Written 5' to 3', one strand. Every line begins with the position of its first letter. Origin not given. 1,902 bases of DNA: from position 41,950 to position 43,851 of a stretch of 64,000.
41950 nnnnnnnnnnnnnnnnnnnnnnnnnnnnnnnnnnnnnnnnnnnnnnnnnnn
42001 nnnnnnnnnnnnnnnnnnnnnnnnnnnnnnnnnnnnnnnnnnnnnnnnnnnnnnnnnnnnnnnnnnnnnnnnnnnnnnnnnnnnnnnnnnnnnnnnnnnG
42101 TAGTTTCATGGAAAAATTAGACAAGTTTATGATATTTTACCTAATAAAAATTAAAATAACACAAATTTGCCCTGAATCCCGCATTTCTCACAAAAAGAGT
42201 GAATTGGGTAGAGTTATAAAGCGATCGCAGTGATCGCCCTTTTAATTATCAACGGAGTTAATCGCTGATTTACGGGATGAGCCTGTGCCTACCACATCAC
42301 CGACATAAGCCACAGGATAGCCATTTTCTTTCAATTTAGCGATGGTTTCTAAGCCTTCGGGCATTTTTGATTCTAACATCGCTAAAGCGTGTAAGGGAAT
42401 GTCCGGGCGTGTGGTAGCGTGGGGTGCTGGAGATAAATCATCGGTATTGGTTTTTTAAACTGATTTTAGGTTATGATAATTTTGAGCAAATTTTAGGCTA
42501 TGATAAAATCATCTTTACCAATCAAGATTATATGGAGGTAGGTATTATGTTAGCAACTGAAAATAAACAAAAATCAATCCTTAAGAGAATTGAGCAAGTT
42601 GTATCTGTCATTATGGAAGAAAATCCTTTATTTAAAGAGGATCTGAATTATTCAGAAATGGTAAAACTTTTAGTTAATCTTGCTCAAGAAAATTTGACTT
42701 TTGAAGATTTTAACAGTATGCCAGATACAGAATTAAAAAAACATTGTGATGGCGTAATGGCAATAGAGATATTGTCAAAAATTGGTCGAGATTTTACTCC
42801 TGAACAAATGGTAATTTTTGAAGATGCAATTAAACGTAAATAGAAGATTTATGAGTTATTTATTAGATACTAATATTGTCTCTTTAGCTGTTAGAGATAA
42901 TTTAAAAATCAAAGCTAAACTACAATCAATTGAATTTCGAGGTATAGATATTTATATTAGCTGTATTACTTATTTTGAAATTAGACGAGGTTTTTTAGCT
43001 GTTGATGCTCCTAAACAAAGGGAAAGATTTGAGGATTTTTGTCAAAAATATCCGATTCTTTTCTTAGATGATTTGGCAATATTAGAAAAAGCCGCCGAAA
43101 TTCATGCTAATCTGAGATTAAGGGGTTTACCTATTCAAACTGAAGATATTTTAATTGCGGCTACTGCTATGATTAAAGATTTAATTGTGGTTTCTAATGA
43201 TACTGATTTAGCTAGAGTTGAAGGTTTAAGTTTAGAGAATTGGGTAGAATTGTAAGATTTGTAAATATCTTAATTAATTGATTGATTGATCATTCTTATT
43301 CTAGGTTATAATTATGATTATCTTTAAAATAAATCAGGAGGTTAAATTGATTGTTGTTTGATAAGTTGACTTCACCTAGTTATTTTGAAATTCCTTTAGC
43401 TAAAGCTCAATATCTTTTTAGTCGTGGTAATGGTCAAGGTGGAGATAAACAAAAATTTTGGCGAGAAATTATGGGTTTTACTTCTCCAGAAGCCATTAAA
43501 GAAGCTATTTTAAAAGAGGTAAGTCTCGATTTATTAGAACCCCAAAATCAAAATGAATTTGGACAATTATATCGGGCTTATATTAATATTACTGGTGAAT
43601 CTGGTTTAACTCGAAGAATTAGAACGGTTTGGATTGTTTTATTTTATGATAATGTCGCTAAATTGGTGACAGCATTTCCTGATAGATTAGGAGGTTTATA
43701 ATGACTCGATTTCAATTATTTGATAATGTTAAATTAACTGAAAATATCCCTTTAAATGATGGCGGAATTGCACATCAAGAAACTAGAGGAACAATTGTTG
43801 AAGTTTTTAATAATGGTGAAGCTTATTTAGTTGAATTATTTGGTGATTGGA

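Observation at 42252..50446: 202-bp direct repeat of an internal acnB segment brackets a ~6-kb accessory island plus the 3' two-thirds of acnB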

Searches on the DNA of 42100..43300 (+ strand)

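Call 58: search_dna_similar(query=window:42100-43300:+, collection=plasmids, mode=distant, max_rows=30)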
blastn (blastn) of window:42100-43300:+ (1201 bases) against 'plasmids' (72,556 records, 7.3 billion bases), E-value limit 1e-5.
Records with a match: 4; places in all: 4; records where one place covers at least 80% of the query: 0.
Best place of each record, by identity: 60-80% 4.
By first word of the organism name: Proteus 2; Aeromonas 1; Paraburkholderia 1.
By predicted mobility (MOB-suite, as given by PLSDB): mobilizable 2; non-mobilizable 2.
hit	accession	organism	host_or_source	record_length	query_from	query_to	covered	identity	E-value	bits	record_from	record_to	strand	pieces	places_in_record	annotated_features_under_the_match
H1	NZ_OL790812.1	Proteus mirabilis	-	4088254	245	354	9%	75.0%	7e-10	74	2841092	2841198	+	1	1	none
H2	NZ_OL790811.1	Proteus mirabilis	-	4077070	245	354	9%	75.0%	7e-10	74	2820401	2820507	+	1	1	none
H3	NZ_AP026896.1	Aeromonas caviae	Microbe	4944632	153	247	8%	75.8%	3e-8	69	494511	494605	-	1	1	none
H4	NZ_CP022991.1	Paraburkholderia aromaticivorans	-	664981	153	235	7%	77.1%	3e-7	65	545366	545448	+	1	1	acnB: bifunctional aconitate hydratase 2/2-methylisocitrate dehydratase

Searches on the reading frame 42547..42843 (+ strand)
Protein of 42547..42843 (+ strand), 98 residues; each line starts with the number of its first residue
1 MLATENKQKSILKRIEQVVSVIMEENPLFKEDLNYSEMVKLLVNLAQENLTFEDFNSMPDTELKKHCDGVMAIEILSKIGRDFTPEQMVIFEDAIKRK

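Call 6: search_protein_families(library=pfam, proteins=[window:42547-42843:+], max_evalue=0.01)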
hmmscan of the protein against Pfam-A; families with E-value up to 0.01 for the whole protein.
window:42547-42843:+ (98 aa): 0 families

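Call 40: list_cluster_members(proteins=[window:42547-42843:+, window:42851-43255:+, window:43351-43701:+, window:43701-44099:+, window:44195-45067:-, window:45080-46279:-, window:46865-47887:-, window:47894-48310:-, window:42242-42379:-])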
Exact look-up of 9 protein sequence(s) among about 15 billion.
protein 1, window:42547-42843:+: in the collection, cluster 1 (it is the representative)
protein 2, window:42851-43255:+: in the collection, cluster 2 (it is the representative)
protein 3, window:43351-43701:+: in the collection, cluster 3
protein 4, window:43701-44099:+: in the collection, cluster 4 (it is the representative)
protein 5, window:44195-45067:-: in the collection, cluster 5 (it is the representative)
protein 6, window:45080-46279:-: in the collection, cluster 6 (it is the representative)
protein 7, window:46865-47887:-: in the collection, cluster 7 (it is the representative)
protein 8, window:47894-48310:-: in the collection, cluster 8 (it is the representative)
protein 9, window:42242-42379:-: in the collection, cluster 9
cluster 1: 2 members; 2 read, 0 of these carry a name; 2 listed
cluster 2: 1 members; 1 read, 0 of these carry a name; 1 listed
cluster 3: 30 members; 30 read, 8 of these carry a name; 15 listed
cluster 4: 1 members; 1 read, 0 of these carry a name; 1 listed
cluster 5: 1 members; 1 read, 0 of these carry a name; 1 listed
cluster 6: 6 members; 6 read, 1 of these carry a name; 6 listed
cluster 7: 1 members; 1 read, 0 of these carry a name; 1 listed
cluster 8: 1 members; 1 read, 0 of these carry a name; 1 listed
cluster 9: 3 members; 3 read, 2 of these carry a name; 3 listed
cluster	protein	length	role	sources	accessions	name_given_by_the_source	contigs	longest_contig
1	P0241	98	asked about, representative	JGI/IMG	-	-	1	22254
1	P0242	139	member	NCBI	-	-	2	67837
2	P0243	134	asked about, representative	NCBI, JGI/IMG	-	-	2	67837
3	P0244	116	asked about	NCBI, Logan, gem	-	-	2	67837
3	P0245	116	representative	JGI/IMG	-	hypothetical protein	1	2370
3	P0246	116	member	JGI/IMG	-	hypothetical protein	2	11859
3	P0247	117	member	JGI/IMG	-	hypothetical protein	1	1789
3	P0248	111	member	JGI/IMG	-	hypothetical protein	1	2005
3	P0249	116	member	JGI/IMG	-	hypothetical protein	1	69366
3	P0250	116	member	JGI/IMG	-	hypothetical protein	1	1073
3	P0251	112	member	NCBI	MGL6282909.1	MAG: DUF6883 domain-containing protein [Microcoleaceae cyanobacterium]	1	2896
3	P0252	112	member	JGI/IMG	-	hypothetical protein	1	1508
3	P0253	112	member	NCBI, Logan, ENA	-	-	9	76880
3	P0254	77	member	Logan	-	-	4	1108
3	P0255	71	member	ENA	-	-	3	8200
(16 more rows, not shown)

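Call 44: search_protein_families(library=padloc, proteins=[window:42547-42843:+], max_evalue=0.01)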
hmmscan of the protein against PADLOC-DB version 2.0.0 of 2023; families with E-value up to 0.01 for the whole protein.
window:42547-42843:+ (98 aa): 0 families

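Call 45: search_protein_families(library=ncbifam, proteins=[window:42547-42843:+], max_evalue=0.01)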
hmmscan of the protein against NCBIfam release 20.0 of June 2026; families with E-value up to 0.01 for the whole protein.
window:42547-42843:+ (98 aa): 1 family
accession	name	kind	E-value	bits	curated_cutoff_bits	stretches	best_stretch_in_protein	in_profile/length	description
TIGR02304.1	aden_form_hyp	equivalog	0.0032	16.5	251.9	1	12-87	29-99/430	F390 synthetase-related protein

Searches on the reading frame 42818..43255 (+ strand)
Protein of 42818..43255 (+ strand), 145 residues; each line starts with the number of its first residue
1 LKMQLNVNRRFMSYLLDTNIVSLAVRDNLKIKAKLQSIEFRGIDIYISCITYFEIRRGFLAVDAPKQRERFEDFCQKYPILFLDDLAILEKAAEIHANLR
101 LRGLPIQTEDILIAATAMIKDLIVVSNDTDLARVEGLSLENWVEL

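Call 6: search_protein_families(library=pfam, proteins=[window:42818-43255:+], max_evalue=0.01)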
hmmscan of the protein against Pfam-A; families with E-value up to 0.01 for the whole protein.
window:42818-43255:+ (145 aa): 1 family
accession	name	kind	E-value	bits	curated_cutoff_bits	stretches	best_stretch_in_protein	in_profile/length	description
PF01850.27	PIN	-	1.3e-14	55.3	23.6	1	14-136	1-119/120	PIN domain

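Call 44: search_protein_families(library=padloc, proteins=[window:42851-43255:+], max_evalue=0.01)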
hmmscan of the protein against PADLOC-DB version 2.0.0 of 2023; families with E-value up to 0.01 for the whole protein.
window:42851-43255:+ (134 aa): 0 families

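Call 45: search_protein_families(library=ncbifam, proteins=[window:42851-43255:+], max_evalue=0.01)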
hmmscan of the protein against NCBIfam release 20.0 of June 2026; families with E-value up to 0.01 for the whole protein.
window:42851-43255:+ (134 aa): 3 families
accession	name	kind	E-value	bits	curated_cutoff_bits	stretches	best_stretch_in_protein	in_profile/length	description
NF047863.1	VapCLeptosp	equivalog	2.7e-20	73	140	1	3-132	1-130/130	type II toxin-antitoxin system tRNA(fMet)-specific endonuclease VapC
NF047959.1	TA_toxin_VapC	equivalog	1.9e-11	44.2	80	1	4-124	2-120/125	type II toxin-antitoxin system VapC family toxin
NF010285.0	PRK13725.1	subfamily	7.5e-10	38.9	143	1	2-131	3-131/132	tRNA(fMet)-specific endonuclease VapC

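Call 46: find_homologous_proteins(query=window:42851-43255:+, max_evalue=1e-20)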
Query window:42851-43255:+ (134 aa): 902 proteins with E <= 1e-20 among 983 candidates; the best 120 are listed.
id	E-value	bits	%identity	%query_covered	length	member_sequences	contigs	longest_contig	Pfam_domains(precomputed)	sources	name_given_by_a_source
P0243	1.4e-79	282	100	100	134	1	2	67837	PF01850.28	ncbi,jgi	-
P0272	6.7e-76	270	95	100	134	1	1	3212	PF01850.28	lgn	-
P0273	1.1e-75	269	96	99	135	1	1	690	PF01850.28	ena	-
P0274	1.6e-75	269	95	100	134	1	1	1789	PF01850.28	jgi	jgi:tRNA(fMet)-specific endonuclease VapC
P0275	2.6e-75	268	94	100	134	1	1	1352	PF01850.28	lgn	-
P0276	1.1e-74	266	94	99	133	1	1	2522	PF01850.28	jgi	jgi:tRNA(fMet)-specific endonuclease VapC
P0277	9.0e-73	260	93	98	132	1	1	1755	PF01850.28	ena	-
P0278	5.8e-72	257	91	100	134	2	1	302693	PF01850.28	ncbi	-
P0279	2.6e-71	255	89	100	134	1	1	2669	PF01850.28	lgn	-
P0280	2.6e-70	252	87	100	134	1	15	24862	PF01850.28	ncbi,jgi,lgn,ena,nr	ncbi:MAG TPA: VapC toxin family PIN domain ribonuclease [Planktothrix sp. UBA8407]|jgi:Predicted nuc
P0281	6.3e-70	251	90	100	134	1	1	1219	PF01850.28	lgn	-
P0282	3.1e-69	249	87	100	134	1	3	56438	PF01850.28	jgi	jgi:tRNA(fMet)-specific endonuclease VapC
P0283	4.8e-67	242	85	100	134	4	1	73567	PF01850.28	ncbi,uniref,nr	ncbi:type II toxin-antitoxin system VapC family toxin [Roseofilum capinflatum]|uniref:Type II toxin-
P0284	1.7e-66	240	84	100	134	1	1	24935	PF01850.28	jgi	-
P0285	5.5e-66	238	82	100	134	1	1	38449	PF01850.28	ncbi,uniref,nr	ncbi:VapC toxin family PIN domain ribonuclease [Roseofilum reptotaenium AO1-A]|uniref:VapC toxin fam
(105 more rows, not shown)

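Call 47: find_encoding_contigs(protein=P0272, flank=5000)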
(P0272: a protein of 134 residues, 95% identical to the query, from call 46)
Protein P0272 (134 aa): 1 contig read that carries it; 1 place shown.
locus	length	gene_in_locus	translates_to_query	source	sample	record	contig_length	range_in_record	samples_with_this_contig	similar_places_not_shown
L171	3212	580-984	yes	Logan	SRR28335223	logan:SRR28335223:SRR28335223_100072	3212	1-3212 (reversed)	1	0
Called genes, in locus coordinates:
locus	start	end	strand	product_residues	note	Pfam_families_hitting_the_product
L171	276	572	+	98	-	-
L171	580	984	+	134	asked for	PF01850:PIN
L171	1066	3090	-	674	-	-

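Call 48: find_encoding_contigs(protein=P0278, flank=6000)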
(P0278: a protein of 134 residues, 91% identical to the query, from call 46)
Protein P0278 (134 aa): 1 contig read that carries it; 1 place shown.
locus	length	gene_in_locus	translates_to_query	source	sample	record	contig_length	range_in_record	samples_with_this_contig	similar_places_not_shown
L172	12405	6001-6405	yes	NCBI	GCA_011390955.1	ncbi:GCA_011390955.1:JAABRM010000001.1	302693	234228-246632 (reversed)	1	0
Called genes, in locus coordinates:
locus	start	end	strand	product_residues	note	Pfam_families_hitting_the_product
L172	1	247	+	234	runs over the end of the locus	-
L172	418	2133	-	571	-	PF01435:Peptidase_M48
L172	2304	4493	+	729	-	-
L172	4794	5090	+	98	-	-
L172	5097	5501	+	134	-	PF01850:PIN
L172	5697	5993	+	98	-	-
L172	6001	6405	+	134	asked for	PF01850:PIN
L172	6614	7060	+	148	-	-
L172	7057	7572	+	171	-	-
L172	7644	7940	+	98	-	-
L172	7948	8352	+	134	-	PF01850:PIN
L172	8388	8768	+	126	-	PF15643:Tox-PL-2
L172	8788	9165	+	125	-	-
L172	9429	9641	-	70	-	-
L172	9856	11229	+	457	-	PF26355:HTH_VMAP-M9, PF01637:ATPase_2, PF13191:AAA_16 (weak), PF20703:nSTAND1 (faint), PF00931:NB-ARC, PF13401:AAA_22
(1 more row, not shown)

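Call 49: find_encoding_contigs(protein=P0280, flank=4000, max_places=10)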
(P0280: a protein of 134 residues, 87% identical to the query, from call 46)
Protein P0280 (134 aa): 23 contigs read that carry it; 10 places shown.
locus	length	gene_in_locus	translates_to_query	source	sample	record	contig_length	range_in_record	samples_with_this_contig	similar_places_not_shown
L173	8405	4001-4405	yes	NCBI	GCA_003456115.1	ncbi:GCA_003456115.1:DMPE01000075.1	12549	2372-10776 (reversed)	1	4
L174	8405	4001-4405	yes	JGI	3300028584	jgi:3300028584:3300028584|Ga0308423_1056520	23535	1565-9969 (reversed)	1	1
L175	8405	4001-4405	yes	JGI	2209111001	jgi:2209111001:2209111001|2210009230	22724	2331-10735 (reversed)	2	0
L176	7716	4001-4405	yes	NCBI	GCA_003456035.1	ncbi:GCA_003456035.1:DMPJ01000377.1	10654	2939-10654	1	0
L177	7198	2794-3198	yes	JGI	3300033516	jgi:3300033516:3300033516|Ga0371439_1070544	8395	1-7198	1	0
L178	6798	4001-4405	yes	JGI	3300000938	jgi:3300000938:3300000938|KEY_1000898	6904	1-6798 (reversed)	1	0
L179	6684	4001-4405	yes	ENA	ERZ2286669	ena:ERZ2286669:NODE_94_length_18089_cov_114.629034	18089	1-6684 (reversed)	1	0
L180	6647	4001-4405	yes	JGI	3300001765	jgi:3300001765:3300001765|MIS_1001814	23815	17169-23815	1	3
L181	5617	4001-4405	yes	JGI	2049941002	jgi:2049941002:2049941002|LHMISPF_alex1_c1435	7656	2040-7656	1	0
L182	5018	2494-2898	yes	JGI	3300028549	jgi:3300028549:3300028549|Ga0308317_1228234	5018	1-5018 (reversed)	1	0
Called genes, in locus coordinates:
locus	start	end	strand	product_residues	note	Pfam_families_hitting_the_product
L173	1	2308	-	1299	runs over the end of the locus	PF01590:GAF, PF00989:PAS, PF13426:PAS_9, PF08447:PAS_3, PF01590:GAF, PF13185:GAF_2, PF00989:PAS, PF13426:PAS_9, +8 more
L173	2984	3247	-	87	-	PF05016:ParE_toxin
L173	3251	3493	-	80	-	-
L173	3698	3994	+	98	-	-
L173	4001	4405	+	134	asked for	PF01850:PIN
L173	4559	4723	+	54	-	PF15919:HicB_lk_antitox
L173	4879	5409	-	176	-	-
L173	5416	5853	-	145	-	-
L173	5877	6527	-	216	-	PF01656:CbiA, PF02374:ArsA_ATPase (weak), PF10609:ParA (weak), PF13614:AAA_31 (weak)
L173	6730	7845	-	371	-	PF08719:NADAR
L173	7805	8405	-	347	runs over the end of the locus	PF24390:PRTase-CE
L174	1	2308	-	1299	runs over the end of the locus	PF01590:GAF, PF00989:PAS, PF13426:PAS_9, PF08447:PAS_3, PF01590:GAF, PF13185:GAF_2, PF00989:PAS, PF13426:PAS_9, +7 more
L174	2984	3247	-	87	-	PF05016:ParE_toxin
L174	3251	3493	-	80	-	-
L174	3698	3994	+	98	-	-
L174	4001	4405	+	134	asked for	PF01850:PIN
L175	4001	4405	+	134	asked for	PF01850:PIN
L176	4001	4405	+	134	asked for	PF01850:PIN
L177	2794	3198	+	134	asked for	PF01850:PIN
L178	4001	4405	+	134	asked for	PF01850:PIN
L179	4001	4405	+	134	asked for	PF01850:PIN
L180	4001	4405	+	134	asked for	PF01850:PIN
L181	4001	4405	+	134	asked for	PF01850:PIN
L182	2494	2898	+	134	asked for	PF01850:PIN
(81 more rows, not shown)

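Call 59: find_related_loci(query=window:42851-43252:+, collection=viral_contigs, flank=3000)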
Query window:42851-43252:+ (134 aa) in viral_contigs; peptide patterns used: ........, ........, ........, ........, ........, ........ (x = any residue, [..] = any of these).
22 stretches matched a pattern, but none encodes a relative of the query by tblastn (E <= 1e-3).

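Call 60: find_encoding_contigs(protein=P0274, flank=3000)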
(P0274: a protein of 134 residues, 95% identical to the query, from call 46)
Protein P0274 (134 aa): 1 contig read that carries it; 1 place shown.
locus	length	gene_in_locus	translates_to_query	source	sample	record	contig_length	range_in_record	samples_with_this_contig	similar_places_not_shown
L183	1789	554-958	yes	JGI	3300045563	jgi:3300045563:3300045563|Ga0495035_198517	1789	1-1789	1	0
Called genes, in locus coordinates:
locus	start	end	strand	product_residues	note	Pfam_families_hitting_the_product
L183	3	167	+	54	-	?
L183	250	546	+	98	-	-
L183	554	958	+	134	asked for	PF01850:PIN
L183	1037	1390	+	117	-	PF21814:DUF6883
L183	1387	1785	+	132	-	-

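Call 67: search_dna_similar(query=window:42851-43252:+, collection=plasmids, mode=protein, max_rows=25, max_evalue=1e-20)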
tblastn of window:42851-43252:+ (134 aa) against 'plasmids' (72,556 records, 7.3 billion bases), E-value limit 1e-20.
No match.

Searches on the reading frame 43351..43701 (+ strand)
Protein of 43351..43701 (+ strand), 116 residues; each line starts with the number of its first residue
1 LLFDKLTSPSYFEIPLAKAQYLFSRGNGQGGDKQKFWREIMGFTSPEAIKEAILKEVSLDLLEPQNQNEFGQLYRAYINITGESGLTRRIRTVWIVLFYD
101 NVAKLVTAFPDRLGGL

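Call 6: search_protein_families(library=pfam, proteins=[window:43351-43701:+], max_evalue=0.01)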
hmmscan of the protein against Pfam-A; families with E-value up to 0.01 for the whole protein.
window:43351-43701:+ (116 aa): 1 family
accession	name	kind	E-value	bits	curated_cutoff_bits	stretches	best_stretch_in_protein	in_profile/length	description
PF21814.2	DUF6883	-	5.1e-13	49.7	27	1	20-110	17-108/110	Domain of unknown function (DUF6883)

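Call 44: search_protein_families(library=padloc, proteins=[window:43351-43701:+], max_evalue=0.01)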
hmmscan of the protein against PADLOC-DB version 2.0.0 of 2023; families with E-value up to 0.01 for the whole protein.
window:43351-43701:+ (116 aa): 0 families

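Call 45: search_protein_families(library=ncbifam, proteins=[window:43351-43701:+], max_evalue=0.01)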
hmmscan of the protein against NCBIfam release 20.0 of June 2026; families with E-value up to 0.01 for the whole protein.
window:43351-43701:+ (116 aa): 0 families

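Call 80: search_protein_families(library=phrogs, proteins=[window:43351-43701:+], max_evalue=0.01)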
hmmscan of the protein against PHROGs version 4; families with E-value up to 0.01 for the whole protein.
window:43351-43701:+ (116 aa): 0 families
